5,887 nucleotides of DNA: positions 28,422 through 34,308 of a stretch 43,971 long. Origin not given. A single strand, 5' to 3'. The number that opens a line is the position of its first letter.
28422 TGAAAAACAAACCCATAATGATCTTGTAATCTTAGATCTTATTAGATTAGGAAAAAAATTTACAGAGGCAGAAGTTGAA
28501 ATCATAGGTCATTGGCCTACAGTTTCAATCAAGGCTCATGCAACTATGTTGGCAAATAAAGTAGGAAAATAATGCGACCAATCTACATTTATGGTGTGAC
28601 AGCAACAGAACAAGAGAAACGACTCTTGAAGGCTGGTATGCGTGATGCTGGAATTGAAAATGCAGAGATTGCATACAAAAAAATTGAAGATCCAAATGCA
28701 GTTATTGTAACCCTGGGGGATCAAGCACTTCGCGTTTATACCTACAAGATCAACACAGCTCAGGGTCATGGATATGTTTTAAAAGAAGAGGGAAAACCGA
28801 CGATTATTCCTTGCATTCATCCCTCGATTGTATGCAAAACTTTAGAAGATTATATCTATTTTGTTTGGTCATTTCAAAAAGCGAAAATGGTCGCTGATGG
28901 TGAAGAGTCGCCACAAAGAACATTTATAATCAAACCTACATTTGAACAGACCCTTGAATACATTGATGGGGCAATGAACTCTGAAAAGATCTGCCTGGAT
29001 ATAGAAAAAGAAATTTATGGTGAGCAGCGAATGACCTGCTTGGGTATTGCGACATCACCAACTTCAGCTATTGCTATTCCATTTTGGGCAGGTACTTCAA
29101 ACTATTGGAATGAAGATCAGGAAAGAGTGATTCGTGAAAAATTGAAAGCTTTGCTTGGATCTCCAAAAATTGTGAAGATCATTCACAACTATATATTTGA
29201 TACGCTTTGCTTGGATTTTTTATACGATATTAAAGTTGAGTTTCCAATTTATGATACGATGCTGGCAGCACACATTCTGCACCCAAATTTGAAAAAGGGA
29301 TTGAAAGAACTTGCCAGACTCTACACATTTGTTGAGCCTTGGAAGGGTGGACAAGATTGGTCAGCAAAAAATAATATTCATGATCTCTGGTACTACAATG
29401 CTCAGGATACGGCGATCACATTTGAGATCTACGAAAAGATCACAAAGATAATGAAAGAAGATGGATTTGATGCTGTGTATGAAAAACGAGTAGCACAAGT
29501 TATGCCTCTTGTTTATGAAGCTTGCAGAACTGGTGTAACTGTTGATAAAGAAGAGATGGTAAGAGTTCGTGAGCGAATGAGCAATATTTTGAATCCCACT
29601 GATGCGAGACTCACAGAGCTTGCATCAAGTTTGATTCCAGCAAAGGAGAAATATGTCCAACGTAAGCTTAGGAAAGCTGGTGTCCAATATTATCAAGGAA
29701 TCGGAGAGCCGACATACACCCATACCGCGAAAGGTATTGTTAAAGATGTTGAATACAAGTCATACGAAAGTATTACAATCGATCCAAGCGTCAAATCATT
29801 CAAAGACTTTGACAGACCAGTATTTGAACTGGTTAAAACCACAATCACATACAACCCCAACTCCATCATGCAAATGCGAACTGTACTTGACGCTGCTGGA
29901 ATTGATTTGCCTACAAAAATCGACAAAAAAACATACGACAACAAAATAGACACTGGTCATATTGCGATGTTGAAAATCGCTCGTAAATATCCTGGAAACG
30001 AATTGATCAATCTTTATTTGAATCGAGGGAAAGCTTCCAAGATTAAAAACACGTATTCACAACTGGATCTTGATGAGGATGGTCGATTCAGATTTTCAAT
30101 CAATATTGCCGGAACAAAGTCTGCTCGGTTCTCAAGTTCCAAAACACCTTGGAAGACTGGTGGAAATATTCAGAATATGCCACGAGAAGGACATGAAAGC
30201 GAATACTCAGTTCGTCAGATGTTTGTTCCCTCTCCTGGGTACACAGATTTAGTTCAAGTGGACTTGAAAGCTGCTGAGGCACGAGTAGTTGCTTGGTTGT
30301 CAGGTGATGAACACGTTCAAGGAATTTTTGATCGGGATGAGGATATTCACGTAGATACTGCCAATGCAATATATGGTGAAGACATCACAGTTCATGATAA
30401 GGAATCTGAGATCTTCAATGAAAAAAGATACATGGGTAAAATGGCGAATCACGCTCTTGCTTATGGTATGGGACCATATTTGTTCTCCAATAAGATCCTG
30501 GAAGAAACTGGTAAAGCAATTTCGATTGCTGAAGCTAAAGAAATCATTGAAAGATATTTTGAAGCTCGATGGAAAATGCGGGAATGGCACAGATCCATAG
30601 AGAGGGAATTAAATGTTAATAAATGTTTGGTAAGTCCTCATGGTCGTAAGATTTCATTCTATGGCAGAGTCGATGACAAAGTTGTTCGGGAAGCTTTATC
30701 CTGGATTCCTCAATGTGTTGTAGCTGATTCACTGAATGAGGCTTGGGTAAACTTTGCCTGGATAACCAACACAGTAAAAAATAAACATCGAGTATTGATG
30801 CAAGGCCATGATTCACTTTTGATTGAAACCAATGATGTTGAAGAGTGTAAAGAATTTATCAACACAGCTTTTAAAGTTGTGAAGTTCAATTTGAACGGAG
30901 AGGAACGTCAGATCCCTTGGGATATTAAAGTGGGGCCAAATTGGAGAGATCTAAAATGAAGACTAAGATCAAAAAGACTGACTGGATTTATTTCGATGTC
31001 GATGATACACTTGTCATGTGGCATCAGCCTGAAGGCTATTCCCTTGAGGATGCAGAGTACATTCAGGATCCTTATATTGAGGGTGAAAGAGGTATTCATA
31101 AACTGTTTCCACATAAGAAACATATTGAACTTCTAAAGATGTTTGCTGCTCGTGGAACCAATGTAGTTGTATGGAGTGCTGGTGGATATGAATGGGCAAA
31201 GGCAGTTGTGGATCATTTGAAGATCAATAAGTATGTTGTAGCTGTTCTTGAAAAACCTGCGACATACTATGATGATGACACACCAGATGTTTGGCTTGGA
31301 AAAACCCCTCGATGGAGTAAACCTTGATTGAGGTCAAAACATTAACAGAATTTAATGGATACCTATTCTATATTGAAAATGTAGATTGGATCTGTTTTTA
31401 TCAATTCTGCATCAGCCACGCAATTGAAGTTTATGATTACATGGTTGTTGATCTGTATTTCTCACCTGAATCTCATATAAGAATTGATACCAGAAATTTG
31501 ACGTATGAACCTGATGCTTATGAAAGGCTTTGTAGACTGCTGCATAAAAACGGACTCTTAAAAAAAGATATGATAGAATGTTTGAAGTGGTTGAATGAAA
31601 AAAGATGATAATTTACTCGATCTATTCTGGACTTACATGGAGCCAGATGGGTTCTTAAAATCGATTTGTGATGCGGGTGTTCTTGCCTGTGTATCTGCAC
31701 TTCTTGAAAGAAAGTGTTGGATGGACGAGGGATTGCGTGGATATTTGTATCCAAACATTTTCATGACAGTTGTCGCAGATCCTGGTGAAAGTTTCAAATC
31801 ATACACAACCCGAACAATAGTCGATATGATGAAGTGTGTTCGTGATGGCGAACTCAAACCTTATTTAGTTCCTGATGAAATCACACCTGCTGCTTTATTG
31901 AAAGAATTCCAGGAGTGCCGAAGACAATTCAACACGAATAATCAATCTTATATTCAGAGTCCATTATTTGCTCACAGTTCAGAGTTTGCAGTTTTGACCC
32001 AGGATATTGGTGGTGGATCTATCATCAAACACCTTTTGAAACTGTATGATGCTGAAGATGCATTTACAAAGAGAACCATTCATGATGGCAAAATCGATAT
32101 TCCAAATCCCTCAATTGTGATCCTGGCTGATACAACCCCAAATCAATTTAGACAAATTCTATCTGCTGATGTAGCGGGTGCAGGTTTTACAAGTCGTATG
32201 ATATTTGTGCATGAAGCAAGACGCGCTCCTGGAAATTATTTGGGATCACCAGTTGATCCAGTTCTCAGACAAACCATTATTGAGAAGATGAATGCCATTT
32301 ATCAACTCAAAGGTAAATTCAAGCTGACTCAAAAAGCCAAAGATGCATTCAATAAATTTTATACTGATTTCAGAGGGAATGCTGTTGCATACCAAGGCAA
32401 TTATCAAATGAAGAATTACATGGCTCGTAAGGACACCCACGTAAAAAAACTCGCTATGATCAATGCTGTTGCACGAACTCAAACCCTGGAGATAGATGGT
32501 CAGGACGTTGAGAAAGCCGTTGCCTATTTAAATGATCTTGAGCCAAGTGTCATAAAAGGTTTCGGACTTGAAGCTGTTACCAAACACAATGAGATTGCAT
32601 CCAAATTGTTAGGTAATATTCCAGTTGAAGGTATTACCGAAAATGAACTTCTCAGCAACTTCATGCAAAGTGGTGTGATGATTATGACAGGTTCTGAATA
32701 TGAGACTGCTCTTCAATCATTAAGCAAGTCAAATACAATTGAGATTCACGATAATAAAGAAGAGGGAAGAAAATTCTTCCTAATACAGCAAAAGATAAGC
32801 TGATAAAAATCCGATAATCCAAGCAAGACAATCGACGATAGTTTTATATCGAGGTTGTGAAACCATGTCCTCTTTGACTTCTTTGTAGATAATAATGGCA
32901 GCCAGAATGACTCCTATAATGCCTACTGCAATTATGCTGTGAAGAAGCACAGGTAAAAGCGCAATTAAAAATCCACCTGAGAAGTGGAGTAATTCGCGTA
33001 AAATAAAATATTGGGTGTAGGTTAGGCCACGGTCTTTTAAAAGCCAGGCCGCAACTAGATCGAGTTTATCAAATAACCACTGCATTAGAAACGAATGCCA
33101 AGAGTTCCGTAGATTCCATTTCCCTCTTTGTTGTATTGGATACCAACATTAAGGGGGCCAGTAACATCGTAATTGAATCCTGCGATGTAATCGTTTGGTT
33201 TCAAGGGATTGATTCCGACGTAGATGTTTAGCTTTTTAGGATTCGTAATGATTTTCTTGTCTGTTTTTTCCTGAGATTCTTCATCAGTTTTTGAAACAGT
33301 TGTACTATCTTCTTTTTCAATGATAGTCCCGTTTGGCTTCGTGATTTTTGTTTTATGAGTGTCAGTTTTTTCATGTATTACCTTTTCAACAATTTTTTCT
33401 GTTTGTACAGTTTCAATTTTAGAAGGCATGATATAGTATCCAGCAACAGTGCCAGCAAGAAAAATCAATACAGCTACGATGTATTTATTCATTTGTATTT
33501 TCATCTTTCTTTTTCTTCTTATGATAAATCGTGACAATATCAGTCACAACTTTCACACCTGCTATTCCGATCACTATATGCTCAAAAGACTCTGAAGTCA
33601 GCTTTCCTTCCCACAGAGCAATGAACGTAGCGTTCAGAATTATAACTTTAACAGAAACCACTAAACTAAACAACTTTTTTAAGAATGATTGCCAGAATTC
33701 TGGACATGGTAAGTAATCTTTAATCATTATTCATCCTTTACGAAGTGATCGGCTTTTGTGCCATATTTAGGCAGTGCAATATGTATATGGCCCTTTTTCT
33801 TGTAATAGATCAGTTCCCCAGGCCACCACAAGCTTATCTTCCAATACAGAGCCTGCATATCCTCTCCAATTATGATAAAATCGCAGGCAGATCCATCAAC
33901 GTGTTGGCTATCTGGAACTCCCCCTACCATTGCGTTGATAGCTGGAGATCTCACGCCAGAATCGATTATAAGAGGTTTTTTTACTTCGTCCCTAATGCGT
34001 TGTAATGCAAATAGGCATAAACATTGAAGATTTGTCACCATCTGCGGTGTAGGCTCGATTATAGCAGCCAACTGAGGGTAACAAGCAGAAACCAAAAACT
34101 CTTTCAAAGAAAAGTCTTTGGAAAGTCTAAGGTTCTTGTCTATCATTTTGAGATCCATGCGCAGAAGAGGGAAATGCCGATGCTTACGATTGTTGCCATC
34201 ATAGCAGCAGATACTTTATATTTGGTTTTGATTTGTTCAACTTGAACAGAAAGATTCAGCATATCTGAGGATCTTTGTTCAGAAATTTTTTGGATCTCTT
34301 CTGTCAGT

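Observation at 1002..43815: Hyper-abundant, strand-symmetric 8/9-mer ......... dispersed through the whole genome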

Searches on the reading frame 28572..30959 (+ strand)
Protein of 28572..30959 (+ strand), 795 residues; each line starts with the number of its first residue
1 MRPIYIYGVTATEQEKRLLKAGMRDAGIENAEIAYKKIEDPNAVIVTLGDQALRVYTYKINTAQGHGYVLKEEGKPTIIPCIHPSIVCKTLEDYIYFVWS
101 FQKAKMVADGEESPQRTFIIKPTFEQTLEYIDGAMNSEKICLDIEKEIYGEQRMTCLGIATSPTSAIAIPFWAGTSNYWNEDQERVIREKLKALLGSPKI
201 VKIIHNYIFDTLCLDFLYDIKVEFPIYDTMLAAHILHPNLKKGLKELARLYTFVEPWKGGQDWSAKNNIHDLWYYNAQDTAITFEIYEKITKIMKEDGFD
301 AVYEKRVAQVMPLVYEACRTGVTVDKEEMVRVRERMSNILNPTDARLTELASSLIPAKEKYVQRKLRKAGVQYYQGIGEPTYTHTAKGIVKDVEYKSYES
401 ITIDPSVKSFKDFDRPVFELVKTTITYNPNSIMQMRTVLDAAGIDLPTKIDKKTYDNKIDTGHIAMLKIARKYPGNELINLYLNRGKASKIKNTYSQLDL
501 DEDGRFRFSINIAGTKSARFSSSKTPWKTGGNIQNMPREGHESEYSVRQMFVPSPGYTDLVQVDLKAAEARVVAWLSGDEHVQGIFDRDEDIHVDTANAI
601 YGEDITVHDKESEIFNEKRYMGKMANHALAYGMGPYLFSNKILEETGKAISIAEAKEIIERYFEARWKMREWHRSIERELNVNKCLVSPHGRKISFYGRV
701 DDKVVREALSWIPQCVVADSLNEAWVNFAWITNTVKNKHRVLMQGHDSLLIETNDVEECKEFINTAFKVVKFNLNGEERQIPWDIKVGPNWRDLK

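Call 7: search_protein_families(library=phrogs, proteins=[window:28572-30959:+])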
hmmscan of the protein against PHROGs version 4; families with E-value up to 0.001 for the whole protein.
window:28572-30959:+ (795 aa): 5 families
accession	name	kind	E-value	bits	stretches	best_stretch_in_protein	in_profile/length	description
phrog_17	-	DNA, RNA and nucleotide metabolism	1.6e-82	279.2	1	40-794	565-1233/1445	DNA polymerase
phrog_2573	-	DNA, RNA and nucleotide metabolism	2.9e-16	60.6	1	546-762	4-237/336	DNA polymerase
phrog_10285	-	DNA, RNA and nucleotide metabolism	1.7e-14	54.6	1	529-665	28-156/321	DNA polymerase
phrog_5995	-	DNA, RNA and nucleotide metabolism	1.3e-08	35.7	1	648-793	17-177/236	DNA polymerase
phrog_12241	-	DNA, RNA and nucleotide metabolism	6.9e-06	26.3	1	183-525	180-488/502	DNA polymerase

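Call 8: search_protein_families(library=pfam, proteins=[window:28572-30959:+])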
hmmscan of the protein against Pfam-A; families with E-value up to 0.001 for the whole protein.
window:28572-30959:+ (795 aa): 2 families
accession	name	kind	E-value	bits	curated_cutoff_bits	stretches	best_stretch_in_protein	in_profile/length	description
PF00476.26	DNA_pol_A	-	2.5e-38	132.5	34.3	1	417-792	22-380/381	DNA polymerase family A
PF01612.26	DNA_pol_A_exo1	-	1.7e-16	61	23.6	1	129-294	12-172/173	3'-5' exonuclease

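Call 14: find_related_loci(query=window:28572-30959:+, collection=viral_contigs, flank=10000)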
Query window:28572-30959:+ (795 aa) in viral_contigs; peptide patterns used: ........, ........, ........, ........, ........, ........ (x = any residue, [..] = any of these).
7 stretches matched a pattern, but none encodes a relative of the query by tblastn (E <= 1e-3).

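Call 15: search_dna_similar(query=window:28572-30959:+, collection=phages, mode=protein, max_rows=25)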
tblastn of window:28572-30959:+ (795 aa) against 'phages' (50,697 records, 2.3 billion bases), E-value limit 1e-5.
Records with a match: 1931; places in all: 1932; records where one place covers at least 80% of the query: 25.
Best place of each record, by identity: <60% 1931.
By first word of the organism name: Mycobacterium 396; Vibrio 374; Salmonella 267; Microbacterium 190; Escherichia 130; Bacillus 104; Gordonia 95; Listeria 58; Rhodococcus 44; Enterococcus 33; and 58 more.
By host as written in the record: - 389; Mycobacterium smegmatis mc2 155 292; Microbacterium foliorum NRRL B-24224 SEA 92; Microbacterium foliorum NRRL B-24224 78; Listeria monocytogenes 48; Mycobacterium smegmatis mc#155 47; Escherichia coli 43; Gordonia terrae 3612 39; and 305 more.
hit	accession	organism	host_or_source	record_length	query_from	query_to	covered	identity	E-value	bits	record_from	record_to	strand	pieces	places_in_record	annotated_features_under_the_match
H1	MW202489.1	Bacteriophage sp.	Manatee Spring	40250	41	749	85%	26.9%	2e-20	203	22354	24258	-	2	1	DNA polymerase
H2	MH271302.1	Gordonia phage Margaret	Gordonia terrae 3612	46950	45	791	94%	23.9%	1e-20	103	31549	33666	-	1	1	49: DNA polymerase I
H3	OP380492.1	Bacillus phage Nachito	Bacillus sp. ET1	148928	11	794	99%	22.1%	3e-18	96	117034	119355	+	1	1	DNA polymerase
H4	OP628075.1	Lysinibacillus phage vB_LfM_LysYB1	Lysinibacillus fusiformis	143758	30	774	94%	22.7%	1e-13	82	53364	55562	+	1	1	DNA polymerase family A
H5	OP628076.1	Lysinibacillus phage vB_LfM_LysYB2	Lysinibacillus fusiformis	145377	30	774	94%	22.7%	1e-13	82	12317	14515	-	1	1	DNA polymerase family A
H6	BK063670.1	Caudoviricetes sp. vir526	Methanomicrobiales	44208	45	794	94%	22.3%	2e-29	132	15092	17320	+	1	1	DNA polymerase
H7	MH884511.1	Exiguobacterium phage vB_EalM-132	Exiguobacterium alkaliphilum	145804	27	752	91%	22.7%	1e-8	65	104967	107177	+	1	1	polA_1: DNA polymerase I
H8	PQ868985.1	Gordonia phage RanchParmCat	Gordonia rubripertincta NRRL B-16540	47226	45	708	84%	24.5%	9e-21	104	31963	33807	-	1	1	48: DNA polymerase I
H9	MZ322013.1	Gordonia phage AikoCarson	Gordonia terrae 3612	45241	39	692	82%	24.4%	3e-21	106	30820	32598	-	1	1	44: DNA polymerase I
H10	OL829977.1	Gordonia phage Amok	Gordonia rubripertincta NRRL B-16540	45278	39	692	82%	24.4%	4e-21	105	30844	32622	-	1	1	44: DNA polymerase I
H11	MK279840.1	Mycobacterium phage JacoRen57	Mycobacterium smegmatis mc2 155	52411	8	692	86%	23.2%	3e-16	90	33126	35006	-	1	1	41: DNA polymerase I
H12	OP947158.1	Desulfofustis phage LS06-2018-MD01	-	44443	44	749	72%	27.0%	8e-16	172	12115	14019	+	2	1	DNA polymerase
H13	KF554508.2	Bacillus phage CP-51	Bacillus cereus HER1399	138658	44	752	89%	21.9%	4e-9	67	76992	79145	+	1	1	putative dna polymerase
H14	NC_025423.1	Bacillus phage CP-51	Bacillus cereus HER1399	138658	44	752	89%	21.9%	4e-9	67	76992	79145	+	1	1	DNA polymerase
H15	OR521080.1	Microbacterium phage Huwbert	Microbacterium foliorum NRRL B-24224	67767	39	692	82%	23.7%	2e-23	113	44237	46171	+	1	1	71: DNA polymerase I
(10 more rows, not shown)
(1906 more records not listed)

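Call 16: find_homologous_proteins(query=window:28572-30959:+, max_evalue=1e-20)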
Query window:28572-30959:+ (795 aa): 2 proteins with E <= 1e-20 among 8000 candidates.
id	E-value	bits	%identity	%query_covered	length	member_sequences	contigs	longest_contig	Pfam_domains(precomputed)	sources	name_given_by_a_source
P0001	0.0e+0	1841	100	100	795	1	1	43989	PF01612.27,PF00476.27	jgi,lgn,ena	-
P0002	0.0e+0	1253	67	100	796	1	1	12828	PF01612.27,PF00476.27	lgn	-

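Call 17: find_encoding_contigs(protein=P0001, flank=10000, max_places=6)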
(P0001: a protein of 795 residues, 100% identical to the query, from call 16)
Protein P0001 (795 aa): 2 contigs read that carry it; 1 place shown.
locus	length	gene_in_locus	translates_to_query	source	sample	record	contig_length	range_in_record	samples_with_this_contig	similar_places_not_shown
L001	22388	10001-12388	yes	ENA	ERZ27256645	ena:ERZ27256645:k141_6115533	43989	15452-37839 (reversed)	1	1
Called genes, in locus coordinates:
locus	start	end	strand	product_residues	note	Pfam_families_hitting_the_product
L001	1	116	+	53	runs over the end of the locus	-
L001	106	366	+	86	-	-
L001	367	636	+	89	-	-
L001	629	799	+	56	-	-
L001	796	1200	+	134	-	PF01464:SLT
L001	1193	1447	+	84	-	-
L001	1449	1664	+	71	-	-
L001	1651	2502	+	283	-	PF12705:PDDEXK_1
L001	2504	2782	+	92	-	-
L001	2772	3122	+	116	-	-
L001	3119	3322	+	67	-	-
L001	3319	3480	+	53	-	-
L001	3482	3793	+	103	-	-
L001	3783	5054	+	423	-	PF01139:RtcB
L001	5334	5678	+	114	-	-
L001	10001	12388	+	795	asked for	PF01612:DNA_pol_A_exo1, PF00476:DNA_pol_A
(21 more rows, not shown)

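Call 18: find_encoding_contigs(protein=P0002, flank=10000, max_places=6)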
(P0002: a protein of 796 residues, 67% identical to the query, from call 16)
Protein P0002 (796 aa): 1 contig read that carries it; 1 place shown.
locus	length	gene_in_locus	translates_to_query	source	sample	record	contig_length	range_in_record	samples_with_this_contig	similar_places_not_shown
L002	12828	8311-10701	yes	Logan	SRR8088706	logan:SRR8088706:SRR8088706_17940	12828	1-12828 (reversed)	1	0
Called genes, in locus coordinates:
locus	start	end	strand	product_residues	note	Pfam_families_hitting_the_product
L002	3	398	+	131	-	?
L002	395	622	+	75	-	-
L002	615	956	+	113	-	-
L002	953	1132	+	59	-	-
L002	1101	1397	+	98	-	-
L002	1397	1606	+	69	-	-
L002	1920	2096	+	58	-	-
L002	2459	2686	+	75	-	-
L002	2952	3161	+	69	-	PF09723:Zn_ribbon_8 (weak)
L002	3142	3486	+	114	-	-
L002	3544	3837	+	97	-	-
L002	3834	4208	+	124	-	-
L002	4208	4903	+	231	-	PF13479:AAA_24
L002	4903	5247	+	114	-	-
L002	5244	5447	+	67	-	-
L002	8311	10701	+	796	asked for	PF01612:DNA_pol_A_exo1, PF00476:DNA_pol_A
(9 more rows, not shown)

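Call 27: find_related_loci(query=A1, collection=viral_contigs, flank=10000)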
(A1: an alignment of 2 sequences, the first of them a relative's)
Query A1 (795 aa) in viral_contigs; peptide patterns used: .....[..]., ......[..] (x = any residue, [..] = any of these).
116 stretches matched a pattern; 1 encode a relative of the query (tblastn E <= 1e-3); 1 distinct loci.
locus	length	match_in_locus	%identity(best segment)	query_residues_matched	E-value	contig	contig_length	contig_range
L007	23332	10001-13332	26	41-791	4e-25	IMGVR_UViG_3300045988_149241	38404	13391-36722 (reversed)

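Call 28: find_related_loci(query=A1, collection=metagenome_contigs, flank=10000)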
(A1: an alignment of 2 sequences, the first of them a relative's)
Query A1 (795 aa) in metagenome_contigs; peptide patterns used: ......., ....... (x = any residue, [..] = any of these).
521 stretches matched a pattern, but none encodes a relative of the query by tblastn (E <= 1e-3).

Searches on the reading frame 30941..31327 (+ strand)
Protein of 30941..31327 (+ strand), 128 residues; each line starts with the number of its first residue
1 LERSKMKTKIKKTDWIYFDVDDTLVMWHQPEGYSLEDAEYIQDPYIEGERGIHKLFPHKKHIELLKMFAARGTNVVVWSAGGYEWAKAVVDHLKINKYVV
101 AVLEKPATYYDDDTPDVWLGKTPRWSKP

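Call 41: search_protein_families(library=pfam, proteins=[window:30941-31327:+], max_evalue=0.1)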
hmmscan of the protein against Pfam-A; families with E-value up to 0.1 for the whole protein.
window:30941-31327:+ (128 aa): 1 family
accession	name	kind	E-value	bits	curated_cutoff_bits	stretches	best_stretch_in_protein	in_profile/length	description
PF03031.24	NIF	-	0.004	17.3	21.8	1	18-99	5-80/160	NLI interacting factor-like phosphatase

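Call 91: search_protein_families(library=phrogs, proteins=[window:30941-31327:+], max_evalue=0.001)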
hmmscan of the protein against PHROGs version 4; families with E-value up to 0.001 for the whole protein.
window:30941-31327:+ (128 aa): 1 family
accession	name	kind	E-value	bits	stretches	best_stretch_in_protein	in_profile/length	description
phrog_1238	-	moron, auxiliary metabolic gene and host takeover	0.00016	22.3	1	2-96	11-86/155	phosphoheptose isomerase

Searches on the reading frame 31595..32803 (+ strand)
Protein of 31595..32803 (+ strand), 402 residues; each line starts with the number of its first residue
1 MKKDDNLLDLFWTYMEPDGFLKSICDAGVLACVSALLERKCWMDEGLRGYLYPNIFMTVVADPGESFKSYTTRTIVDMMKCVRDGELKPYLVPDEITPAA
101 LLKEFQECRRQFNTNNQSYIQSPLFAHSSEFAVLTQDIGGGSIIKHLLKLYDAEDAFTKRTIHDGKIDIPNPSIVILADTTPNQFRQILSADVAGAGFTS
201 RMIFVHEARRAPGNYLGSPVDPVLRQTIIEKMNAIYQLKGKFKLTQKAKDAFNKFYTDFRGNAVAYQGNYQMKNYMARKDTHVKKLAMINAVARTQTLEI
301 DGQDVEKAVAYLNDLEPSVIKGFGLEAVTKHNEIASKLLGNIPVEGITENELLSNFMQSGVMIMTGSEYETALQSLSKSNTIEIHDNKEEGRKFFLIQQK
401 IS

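Call 7: search_protein_families(library=phrogs, proteins=[window:31595-32803:+])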
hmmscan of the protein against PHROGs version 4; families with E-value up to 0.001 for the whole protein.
window:31595-32803:+ (402 aa): 5 families
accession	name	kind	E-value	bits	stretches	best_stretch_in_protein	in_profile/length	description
phrog_14296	-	DNA, RNA and nucleotide metabolism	5.2e-33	115.6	1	30-325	27-319/417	DNA primase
phrog_3022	-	DNA, RNA and nucleotide metabolism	6e-09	35.9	1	143-312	493-675/788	DNA primase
phrog_5311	-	DNA, RNA and nucleotide metabolism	2.8e-08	33.4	1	130-387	397-667/692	helicase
phrog_10514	-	DNA, RNA and nucleotide metabolism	1.1e-07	31.6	1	49-206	386-535/750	DNA primase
phrog_2373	-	DNA, RNA and nucleotide metabolism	0.00015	21.5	1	147-338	246-447/515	DNA helicase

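Call 8: search_protein_families(library=pfam, proteins=[window:31595-32803:+])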
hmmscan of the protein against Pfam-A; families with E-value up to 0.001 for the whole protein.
window:31595-32803:+ (402 aa): 1 family
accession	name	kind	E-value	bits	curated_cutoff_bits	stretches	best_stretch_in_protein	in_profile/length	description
PF13148.11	DUF3987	-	4e-17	62.9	27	1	139-311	164-350/364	Protein of unknown function (DUF3987)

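Call 67: search_protein_families(library=ncbifam, proteins=[window:31595-32803:+], max_evalue=0.01)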
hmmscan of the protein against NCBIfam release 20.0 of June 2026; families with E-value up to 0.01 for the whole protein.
window:31595-32803:+ (402 aa): 0 families

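Call 68: search_solved_structures(query=window:31595-32803:+, max_evalue=0.01)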
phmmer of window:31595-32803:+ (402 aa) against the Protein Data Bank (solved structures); distinct sequences matched with E-value up to 0.01: 0.

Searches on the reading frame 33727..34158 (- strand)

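Call 104: search_protein_families(library=phrogs, proteins=[window:33727-34158:-], max_evalue=0.01)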
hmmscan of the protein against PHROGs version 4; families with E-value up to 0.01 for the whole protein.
window:33727-34158:- (143 aa): 4 families
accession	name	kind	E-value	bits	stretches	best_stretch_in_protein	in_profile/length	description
phrog_894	-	lysis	3.4e-24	86.6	1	5-132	39-164/389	endolysin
phrog_28234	-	lysis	1.7e-08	35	1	48-129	275-359/372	endolysin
phrog_17373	-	other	3.1e-08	34.6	1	49-104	42-97/224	peptidase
phrog_25247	-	other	0.0095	16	0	50-104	426-480/520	peptidase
